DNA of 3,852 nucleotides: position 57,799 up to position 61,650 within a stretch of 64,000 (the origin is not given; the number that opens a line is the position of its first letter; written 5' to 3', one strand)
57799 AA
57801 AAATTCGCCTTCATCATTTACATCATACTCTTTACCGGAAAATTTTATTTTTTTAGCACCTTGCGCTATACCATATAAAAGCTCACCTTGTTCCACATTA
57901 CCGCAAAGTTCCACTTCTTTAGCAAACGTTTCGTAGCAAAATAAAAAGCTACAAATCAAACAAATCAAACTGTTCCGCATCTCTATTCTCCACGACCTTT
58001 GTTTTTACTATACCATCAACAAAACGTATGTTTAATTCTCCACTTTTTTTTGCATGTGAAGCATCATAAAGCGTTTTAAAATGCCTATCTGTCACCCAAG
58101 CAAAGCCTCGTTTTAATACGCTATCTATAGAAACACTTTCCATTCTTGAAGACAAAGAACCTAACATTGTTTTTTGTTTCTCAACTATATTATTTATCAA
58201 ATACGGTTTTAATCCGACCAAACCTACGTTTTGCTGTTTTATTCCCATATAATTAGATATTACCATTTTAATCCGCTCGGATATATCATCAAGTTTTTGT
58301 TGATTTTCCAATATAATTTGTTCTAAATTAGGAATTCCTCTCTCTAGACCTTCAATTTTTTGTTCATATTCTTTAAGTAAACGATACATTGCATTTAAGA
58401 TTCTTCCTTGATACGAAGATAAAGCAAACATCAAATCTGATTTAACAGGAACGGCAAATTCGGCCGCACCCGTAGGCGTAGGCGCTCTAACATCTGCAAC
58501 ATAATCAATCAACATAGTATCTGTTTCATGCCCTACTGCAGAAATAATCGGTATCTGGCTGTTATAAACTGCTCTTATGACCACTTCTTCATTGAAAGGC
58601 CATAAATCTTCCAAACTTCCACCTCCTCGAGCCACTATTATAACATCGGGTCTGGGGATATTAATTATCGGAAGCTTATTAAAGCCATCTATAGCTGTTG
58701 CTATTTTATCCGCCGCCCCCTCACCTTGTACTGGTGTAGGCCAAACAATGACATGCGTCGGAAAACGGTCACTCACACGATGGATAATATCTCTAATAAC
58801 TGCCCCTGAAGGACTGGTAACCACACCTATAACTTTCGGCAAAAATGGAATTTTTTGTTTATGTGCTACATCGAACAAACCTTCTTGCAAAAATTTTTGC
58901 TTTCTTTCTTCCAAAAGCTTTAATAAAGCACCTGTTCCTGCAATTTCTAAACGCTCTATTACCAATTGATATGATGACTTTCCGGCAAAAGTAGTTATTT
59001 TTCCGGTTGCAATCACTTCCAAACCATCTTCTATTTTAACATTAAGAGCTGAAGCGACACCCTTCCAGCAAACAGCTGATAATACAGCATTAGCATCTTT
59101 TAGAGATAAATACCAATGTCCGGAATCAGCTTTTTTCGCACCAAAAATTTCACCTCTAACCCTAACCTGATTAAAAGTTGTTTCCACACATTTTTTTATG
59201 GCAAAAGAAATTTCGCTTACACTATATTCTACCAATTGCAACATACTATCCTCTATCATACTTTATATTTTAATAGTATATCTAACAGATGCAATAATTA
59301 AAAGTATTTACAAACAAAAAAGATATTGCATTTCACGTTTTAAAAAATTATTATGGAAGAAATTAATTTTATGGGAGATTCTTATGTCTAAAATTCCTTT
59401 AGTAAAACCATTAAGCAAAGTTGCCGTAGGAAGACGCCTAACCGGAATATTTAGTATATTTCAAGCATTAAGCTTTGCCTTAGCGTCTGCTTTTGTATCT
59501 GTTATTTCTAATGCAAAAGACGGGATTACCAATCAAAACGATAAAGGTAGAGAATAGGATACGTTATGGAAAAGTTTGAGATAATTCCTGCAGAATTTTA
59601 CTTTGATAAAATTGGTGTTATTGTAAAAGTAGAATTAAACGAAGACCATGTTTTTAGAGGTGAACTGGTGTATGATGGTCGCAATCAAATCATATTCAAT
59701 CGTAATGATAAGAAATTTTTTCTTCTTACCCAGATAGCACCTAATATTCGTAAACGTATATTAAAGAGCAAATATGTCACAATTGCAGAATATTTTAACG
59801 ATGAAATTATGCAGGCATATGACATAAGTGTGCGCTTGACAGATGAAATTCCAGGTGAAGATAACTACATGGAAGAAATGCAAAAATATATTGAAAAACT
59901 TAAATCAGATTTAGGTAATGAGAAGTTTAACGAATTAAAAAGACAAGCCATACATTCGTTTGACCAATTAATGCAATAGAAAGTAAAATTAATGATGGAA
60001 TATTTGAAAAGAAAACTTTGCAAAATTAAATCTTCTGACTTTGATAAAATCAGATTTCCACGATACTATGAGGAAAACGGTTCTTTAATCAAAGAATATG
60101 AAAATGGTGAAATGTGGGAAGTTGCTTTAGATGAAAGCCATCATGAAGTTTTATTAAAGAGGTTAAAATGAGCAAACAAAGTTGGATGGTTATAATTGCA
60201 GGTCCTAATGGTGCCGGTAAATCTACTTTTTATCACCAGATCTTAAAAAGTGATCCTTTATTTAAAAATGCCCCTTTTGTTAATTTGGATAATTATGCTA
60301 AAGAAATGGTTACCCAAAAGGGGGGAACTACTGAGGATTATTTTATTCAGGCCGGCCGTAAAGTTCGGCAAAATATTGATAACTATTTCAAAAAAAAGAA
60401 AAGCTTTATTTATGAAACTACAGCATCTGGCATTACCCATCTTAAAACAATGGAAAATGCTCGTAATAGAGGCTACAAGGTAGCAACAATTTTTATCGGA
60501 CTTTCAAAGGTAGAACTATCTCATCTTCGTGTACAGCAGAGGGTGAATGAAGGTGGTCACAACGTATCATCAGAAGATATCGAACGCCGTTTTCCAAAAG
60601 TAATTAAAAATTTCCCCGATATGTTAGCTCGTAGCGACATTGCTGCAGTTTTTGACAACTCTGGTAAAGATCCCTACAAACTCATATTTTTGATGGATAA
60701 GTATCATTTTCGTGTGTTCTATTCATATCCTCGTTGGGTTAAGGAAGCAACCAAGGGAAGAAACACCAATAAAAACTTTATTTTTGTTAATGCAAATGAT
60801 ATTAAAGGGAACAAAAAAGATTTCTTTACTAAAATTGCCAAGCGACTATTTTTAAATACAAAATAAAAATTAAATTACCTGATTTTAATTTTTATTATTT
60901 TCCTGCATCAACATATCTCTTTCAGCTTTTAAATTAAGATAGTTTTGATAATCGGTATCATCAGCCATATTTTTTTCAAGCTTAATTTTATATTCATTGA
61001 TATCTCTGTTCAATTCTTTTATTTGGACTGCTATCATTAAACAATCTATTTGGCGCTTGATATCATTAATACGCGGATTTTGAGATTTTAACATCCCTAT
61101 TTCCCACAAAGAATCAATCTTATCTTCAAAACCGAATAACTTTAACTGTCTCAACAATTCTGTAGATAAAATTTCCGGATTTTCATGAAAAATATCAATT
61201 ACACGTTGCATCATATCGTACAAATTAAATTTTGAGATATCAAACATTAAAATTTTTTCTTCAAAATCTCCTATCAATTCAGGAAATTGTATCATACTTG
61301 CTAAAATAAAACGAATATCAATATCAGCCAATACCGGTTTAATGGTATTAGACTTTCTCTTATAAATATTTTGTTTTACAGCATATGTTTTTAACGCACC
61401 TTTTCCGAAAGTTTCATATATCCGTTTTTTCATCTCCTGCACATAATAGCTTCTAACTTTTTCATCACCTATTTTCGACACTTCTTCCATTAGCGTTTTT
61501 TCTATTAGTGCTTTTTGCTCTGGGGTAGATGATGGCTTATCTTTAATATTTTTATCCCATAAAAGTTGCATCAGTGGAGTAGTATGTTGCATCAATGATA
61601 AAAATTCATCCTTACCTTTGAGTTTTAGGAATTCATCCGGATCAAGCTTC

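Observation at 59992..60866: Putative epsilon/zeta-type toxin-antitoxin pair (small ORF overlapping a zeta-toxin-like P-loop kinase)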

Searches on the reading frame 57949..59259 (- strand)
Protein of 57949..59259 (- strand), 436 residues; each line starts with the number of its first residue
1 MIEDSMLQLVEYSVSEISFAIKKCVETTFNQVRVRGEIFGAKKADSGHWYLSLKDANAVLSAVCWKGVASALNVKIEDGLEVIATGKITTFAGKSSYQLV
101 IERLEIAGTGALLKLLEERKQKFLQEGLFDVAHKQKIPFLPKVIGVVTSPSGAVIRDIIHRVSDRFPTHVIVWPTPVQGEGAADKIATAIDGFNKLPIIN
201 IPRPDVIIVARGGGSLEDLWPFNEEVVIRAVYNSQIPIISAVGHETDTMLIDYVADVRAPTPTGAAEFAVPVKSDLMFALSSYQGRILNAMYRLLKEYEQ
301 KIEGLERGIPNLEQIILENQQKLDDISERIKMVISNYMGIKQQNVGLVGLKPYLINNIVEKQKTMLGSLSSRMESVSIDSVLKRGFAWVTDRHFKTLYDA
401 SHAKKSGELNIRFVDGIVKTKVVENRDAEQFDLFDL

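Call 36: find_related_loci(query=window:57949-59259:-, collection=genome_contigs, flank=6000)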
Query window:57949-59259:- (436 aa) in genome_contigs; peptide patterns used: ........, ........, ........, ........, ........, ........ (x = any residue, [..] = any of these).
599 stretches matched a pattern (row limit reached: there are more); 593 encode a relative of the query (tblastn E <= 1e-3); the best 80 are kept; 80 distinct loci.
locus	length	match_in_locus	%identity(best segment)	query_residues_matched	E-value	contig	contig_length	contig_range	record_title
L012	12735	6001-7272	72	6-428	0e+0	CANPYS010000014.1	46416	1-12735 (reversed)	MAG: uncultured Alphaproteobacteria bacterium isolate Lapin-001__bin79 genome assembly, contig: Lapin-001__NODE_1059_len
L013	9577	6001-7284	68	8-435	0e+0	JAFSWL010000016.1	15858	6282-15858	MAG: Alphaproteobacteria bacterium isolate RGIG3536 Goat_Rumen.Co__c621524, whole genome shotgun sequence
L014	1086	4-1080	82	5-363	0e+0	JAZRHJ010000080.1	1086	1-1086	MAG: Alphaproteobacteria bacterium isolate T1900045482_YK20190176.MAGScoT_cleanbin_000025 SGB_7325_k141_2330028, whole g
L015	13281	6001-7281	67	11-436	0e+0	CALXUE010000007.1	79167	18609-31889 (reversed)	MAG: uncultured Alphaproteobacteria bacterium isolate BRZ_MQ__bin8 genome assembly, contig: BRZ_MQ__NODE_411_length_7916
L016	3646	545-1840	69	4-435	0e+0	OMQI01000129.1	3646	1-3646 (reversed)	uncultured Rhodospirillaceae bacterium isolate RUG772 genome assembly, contig: k87_29956278, whole genome shotgun sequen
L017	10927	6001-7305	65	1-435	0e+0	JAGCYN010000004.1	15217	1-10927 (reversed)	MAG: Alphaproteobacteria bacterium isolate RGIG10239 Yak_Rumen-5__c52971, whole genome shotgun sequence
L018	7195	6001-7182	70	11-403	0e+0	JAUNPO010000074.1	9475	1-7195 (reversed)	MAG: Pseudomonadota bacterium isolate S36M_St_32 NODE_4375_length_9475_cov_7.440234, whole genome shotgun sequence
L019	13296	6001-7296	67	4-435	0e+0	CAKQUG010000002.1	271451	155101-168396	MAG: uncultured Alphaproteobacteria bacterium isolate REFINED_METABAT215_TOP10_CONTIGS_1500_ASSEMBLY_K77_MERGED__Hadza_M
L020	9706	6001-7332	64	8-436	0e+0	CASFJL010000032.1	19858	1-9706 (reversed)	uncultured proteobacterium isolate B15_L3_338338_idba_bin.30 genome assembly, contig: B15_L3_338338_idba_bin.30.fa_scaff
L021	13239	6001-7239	66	8-419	0e+0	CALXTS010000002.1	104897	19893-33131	MAG: uncultured Alphaproteobacteria bacterium isolate BRZ_SL__bin119 genome assembly, contig: BRZ_SL__NODE_206_length_10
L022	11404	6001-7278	67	11-435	0e+0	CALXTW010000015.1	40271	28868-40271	MAG: uncultured Alphaproteobacteria bacterium isolate BRZ_RR__bin74 genome assembly, contig: BRZ_RR__NODE_1057_length_40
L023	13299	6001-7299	65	13-436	0e+0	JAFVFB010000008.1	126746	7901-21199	MAG: Alphaproteobacteria bacterium isolate RGIG5112 Roe_deer_Rumen.Co__c625403, whole genome shotgun sequence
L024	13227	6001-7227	67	13-420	0e+0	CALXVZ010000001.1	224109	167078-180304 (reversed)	MAG: uncultured Alphaproteobacteria bacterium isolate BRZ_SF__bin16 genome assembly, contig: BRZ_SF__NODE_24_length_2241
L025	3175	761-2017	66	13-428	0e+0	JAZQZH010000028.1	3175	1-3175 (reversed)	MAG: Alphaproteobacteria bacterium isolate T1900045157_TC20190151.MAGScoT_cleanbin_000008 SGB_4990_k141_1032324, whole g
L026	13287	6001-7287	63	9-435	0e+0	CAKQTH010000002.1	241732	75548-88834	MAG: uncultured Alphaproteobacteria bacterium isolate REFINED_METABAT215_TOP10_CONTIGS_1500_ASSEMBLY_K77_MERGED__Hadza_M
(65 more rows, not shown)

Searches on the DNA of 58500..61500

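Call 87: search_rna_families(source=window, start=58500, end=61500, threshold=evalue, max_evalue=1)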
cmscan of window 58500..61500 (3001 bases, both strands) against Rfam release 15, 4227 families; matches with E-value up to 1: 0.
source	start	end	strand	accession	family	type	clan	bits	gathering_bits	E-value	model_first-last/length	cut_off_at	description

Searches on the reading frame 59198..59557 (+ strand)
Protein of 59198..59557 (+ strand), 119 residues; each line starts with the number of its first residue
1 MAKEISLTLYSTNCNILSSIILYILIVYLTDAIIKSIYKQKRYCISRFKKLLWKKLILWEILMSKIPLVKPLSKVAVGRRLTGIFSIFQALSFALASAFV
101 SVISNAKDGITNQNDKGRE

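Call 6: search_protein_families(library=pfam, proteins=[window:59198-59557:+], max_evalue=1)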
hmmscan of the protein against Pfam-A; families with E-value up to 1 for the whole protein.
window:59198-59557:+ (119 aa): 0 families

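Call 7: search_protein_families(library=ncbifam, proteins=[window:59198-59557:+], max_evalue=1)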
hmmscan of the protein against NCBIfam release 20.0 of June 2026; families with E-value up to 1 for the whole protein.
window:59198-59557:+ (119 aa): 0 families

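Call 8: search_protein_families(library=padloc, proteins=[window:59198-59557:+], max_evalue=1)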
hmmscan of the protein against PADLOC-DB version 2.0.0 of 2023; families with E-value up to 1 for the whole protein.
window:59198-59557:+ (119 aa): 1 family
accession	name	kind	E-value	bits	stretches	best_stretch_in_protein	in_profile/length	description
PDLC03397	Vsr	-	0.027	12.6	1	31-63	88-119/156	Type II nicking endonuclease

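Call 11: search_protein_families(library=phrogs, proteins=[window:59198-59557:+], max_evalue=1)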
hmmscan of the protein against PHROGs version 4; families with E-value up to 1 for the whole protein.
window:59198-59557:+ (119 aa): 2 families
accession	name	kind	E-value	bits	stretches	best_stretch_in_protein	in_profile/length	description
phrog_26428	-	unknown function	0.12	13.4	1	79-108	2-30/60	-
phrog_38799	-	unknown function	0.39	11.9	1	33-112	7-85/181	-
